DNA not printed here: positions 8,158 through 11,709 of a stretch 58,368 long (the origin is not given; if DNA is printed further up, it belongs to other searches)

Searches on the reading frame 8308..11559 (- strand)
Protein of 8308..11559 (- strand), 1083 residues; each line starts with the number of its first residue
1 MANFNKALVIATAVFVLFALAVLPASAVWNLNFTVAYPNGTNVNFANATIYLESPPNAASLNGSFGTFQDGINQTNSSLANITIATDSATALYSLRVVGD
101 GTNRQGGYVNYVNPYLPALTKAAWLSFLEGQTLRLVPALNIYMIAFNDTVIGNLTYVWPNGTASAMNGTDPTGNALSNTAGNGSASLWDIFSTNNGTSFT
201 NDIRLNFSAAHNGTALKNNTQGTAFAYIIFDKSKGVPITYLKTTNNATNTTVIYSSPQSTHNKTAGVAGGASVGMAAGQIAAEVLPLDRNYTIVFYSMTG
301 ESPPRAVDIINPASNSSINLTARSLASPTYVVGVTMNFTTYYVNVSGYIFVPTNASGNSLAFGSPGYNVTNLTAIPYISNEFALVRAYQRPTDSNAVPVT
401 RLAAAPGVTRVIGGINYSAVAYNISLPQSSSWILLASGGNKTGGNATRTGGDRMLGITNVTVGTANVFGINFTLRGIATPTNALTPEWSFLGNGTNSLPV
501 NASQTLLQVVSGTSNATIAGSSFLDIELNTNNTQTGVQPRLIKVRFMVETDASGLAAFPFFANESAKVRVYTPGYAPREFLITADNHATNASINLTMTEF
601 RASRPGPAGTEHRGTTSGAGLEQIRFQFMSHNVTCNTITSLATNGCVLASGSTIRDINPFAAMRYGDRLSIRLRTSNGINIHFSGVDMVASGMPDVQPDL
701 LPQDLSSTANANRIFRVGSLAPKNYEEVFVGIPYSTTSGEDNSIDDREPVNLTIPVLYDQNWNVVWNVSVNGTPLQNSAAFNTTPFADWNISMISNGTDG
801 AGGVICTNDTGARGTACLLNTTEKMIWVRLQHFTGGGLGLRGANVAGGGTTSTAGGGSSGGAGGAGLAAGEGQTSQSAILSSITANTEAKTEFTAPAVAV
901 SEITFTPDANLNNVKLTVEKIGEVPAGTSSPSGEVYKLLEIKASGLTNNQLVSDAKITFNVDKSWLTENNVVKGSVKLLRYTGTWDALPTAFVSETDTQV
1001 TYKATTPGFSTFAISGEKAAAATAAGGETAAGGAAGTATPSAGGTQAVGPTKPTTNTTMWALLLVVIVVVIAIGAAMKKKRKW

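Call 13: search_protein_families(library=pfam, proteins=[window:8308-11559:-])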
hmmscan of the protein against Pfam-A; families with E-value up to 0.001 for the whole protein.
window:8308-11559:- (1083 aa): 0 families

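Call 62: search_protein_families(library=ncbifam, proteins=[window:8308-11559:-], max_evalue=0.01)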
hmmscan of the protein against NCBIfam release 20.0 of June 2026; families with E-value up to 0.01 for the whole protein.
window:8308-11559:- (1083 aa): 1 family
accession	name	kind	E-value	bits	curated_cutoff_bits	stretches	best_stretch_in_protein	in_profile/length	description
TIGR04213.1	PGF_pre_PGF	domain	2.1e-33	115.5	28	1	881-1016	14-153/153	PGF-pre-PGF domain-containing protein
